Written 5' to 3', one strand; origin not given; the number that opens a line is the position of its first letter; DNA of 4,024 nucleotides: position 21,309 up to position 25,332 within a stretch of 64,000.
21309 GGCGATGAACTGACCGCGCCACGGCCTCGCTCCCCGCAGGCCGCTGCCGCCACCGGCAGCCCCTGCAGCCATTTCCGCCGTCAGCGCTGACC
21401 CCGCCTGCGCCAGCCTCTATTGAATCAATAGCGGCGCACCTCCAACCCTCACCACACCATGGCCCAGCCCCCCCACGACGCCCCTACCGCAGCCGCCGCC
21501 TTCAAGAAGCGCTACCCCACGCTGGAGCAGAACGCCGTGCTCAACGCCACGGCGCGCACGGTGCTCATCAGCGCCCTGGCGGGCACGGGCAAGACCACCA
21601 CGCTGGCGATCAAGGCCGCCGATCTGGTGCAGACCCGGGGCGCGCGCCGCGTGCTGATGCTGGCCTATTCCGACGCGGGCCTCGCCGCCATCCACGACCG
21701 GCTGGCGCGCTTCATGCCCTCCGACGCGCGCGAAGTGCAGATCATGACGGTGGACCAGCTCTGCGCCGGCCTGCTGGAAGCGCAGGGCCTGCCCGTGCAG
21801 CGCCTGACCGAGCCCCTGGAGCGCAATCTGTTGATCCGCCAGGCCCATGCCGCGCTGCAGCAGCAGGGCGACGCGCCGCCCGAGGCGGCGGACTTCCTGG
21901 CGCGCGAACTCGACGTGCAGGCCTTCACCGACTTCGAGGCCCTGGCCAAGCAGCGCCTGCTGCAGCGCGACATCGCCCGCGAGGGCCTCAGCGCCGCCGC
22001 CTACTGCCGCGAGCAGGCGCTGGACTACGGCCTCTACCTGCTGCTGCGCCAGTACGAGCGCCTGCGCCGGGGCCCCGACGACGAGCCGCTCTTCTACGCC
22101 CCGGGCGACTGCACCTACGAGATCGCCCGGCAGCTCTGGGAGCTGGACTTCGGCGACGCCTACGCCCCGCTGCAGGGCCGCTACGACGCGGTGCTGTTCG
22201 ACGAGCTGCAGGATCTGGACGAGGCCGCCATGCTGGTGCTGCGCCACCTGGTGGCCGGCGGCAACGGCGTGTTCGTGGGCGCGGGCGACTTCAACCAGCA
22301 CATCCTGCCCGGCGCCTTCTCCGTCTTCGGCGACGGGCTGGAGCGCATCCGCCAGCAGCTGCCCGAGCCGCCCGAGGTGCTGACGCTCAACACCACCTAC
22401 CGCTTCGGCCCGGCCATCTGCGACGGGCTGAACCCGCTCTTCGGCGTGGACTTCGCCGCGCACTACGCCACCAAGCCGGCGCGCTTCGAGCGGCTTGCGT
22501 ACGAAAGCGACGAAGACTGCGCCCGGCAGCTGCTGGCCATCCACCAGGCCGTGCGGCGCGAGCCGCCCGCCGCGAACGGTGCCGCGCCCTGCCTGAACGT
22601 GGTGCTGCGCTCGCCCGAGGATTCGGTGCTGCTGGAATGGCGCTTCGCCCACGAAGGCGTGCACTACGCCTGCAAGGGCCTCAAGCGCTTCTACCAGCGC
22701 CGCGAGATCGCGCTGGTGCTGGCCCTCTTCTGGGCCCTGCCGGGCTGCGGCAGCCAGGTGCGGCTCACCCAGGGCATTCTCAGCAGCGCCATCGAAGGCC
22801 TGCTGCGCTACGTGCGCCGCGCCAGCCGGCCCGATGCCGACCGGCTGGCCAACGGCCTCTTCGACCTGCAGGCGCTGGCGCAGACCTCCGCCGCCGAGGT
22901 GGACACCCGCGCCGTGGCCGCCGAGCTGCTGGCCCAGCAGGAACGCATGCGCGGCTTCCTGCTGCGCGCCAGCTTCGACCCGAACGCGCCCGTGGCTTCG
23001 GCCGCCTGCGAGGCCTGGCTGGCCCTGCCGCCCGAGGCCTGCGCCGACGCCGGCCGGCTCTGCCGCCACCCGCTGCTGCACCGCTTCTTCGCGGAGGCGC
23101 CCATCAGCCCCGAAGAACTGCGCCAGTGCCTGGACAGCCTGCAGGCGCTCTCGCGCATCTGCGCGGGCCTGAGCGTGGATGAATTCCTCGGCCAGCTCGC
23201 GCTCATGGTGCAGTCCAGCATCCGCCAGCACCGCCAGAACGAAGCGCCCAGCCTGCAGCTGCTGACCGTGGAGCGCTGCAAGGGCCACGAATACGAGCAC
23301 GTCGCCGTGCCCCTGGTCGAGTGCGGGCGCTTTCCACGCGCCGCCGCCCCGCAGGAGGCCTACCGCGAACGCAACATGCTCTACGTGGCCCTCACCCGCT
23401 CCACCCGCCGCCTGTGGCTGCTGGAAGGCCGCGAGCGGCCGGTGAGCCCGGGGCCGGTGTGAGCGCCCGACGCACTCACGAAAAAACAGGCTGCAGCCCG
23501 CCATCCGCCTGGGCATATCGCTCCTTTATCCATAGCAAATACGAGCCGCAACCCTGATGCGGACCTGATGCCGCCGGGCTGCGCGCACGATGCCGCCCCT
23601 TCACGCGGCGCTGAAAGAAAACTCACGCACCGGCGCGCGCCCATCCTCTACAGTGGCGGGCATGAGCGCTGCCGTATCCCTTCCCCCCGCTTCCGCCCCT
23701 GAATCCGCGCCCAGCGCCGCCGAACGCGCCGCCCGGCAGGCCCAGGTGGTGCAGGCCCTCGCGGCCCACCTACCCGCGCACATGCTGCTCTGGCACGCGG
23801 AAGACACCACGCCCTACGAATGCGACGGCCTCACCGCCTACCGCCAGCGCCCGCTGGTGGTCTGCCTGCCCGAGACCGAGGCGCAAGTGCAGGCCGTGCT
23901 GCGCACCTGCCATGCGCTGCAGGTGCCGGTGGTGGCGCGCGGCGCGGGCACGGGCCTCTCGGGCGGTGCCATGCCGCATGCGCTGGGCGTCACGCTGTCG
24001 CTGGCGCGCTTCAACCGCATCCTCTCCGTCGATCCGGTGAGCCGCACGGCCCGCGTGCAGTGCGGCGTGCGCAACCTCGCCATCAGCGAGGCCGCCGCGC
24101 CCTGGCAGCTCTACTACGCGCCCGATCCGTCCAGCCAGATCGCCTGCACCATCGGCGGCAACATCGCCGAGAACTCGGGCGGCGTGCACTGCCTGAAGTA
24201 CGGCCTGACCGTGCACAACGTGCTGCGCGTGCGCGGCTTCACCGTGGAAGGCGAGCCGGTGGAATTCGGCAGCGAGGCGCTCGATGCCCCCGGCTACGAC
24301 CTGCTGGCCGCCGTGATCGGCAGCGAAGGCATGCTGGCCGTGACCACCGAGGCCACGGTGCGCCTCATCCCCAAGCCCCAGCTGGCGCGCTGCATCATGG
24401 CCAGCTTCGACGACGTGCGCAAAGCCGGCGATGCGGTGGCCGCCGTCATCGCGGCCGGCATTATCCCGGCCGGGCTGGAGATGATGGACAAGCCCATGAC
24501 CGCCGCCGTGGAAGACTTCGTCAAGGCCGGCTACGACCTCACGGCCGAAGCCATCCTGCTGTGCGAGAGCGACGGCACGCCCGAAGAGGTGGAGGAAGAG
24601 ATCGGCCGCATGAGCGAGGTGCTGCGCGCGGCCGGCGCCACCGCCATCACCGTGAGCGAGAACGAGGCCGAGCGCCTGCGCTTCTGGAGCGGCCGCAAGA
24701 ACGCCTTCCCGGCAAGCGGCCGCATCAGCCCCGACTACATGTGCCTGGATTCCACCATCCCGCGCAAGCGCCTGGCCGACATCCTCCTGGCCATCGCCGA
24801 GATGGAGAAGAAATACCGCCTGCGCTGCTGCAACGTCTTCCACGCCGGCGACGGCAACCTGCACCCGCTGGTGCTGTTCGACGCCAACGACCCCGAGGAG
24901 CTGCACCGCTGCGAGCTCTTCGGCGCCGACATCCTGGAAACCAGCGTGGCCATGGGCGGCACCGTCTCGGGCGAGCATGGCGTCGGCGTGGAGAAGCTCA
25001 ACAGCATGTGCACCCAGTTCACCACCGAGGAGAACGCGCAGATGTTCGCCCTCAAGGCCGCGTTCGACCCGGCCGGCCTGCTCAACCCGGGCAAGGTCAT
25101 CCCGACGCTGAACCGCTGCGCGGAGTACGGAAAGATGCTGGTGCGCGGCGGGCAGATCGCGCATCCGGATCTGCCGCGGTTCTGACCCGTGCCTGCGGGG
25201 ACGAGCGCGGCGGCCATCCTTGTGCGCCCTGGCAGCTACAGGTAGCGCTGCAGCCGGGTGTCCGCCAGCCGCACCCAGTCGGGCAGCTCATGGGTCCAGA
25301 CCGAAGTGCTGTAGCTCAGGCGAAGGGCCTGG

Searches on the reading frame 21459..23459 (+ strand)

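Call 87: search_protein_families(library=pfam, proteins=[window:21459-23459:+], max_evalue=0.00001)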
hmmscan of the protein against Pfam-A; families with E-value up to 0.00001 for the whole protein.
window:21459-23459:+ (667 aa): 4 families
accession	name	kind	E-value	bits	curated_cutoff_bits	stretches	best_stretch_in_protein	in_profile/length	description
PF00580.27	UvrD-helicase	-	2.2e-17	64.1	23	1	23-282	4-252/271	UvrD/REP helicase N-terminal domain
PF13361.12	UvrD_C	-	6.5e-12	46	25.6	1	582-654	267-345/350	UvrD-like helicase C-terminal domain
PF13245.12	AAA_19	-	1.8e-08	35.1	25.1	1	25-283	3-131/134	AAA domain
PF13538.12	UvrD_C_2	-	9.1e-08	32.3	27.4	1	601-655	4-52/52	UvrD-like helicase C-terminal domain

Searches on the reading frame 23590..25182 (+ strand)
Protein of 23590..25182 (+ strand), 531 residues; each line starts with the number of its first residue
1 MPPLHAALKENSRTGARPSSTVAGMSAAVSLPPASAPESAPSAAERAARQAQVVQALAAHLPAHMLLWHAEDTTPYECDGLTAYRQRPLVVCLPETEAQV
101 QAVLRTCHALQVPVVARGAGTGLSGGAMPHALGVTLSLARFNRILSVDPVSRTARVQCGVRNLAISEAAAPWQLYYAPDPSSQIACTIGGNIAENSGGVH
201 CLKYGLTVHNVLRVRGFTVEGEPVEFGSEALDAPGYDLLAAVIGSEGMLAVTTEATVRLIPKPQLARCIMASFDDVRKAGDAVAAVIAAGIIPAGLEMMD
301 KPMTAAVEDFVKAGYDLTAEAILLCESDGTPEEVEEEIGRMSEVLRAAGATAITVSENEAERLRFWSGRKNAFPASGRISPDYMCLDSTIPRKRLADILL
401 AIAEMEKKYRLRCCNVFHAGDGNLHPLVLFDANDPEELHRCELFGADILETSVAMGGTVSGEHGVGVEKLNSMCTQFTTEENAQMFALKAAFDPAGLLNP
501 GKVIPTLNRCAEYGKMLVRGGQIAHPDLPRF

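Call 87: search_protein_families(library=pfam, proteins=[window:23590-25182:+], max_evalue=0.00001)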
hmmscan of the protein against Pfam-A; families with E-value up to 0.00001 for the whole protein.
window:23590-25182:+ (531 aa): 2 families
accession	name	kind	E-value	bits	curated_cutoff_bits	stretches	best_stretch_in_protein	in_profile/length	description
PF02913.24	FAD-oxidase_C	-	1.9e-67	228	21.2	1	263-503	2-248/248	FAD linked oxidases, C-terminal domain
PF01565.28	FAD_binding_4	-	2.4e-35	121.7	26.4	1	88-226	1-138/139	FAD binding domain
